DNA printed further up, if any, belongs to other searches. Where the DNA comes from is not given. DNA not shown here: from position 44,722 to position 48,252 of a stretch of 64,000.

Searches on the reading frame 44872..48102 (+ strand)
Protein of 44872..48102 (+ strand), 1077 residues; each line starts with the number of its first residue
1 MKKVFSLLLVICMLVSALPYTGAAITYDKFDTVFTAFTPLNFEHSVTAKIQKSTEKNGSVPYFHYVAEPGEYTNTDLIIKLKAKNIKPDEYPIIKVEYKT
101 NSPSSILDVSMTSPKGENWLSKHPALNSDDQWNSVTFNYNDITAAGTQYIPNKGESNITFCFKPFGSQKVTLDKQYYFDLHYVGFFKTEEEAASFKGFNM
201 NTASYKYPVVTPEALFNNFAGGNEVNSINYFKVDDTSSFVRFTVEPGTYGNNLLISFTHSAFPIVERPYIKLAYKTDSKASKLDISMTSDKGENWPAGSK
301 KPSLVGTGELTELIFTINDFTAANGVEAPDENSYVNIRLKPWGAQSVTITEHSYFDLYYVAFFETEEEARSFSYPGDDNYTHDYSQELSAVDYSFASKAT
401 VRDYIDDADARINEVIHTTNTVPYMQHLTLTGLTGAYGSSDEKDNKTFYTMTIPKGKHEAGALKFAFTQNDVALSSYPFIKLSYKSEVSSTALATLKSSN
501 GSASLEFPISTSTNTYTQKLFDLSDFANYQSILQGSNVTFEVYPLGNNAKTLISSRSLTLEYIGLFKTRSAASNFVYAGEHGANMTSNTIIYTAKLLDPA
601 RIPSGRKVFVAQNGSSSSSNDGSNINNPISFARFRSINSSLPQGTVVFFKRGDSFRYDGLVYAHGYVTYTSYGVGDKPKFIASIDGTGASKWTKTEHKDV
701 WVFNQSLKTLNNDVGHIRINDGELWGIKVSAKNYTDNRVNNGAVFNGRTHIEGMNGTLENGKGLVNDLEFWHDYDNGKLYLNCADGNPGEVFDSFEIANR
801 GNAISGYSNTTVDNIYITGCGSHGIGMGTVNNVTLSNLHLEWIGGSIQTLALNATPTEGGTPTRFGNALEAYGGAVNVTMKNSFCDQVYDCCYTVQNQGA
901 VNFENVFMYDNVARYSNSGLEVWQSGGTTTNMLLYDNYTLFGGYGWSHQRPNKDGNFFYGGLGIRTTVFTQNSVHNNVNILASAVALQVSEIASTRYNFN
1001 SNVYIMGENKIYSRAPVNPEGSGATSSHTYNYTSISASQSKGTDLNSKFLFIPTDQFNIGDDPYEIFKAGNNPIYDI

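Call 50: search_protein_families(library=pfam, proteins=[window:44872-48102:+], max_evalue=1)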
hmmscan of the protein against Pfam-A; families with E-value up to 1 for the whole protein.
window:44872-48102:+ (1077 aa): 1 family
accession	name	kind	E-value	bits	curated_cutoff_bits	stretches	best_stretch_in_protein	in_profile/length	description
PF18259.7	CBM65_1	-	0.042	14.4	25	1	80-145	24-86/113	Carbohydrate binding module 65 domain 1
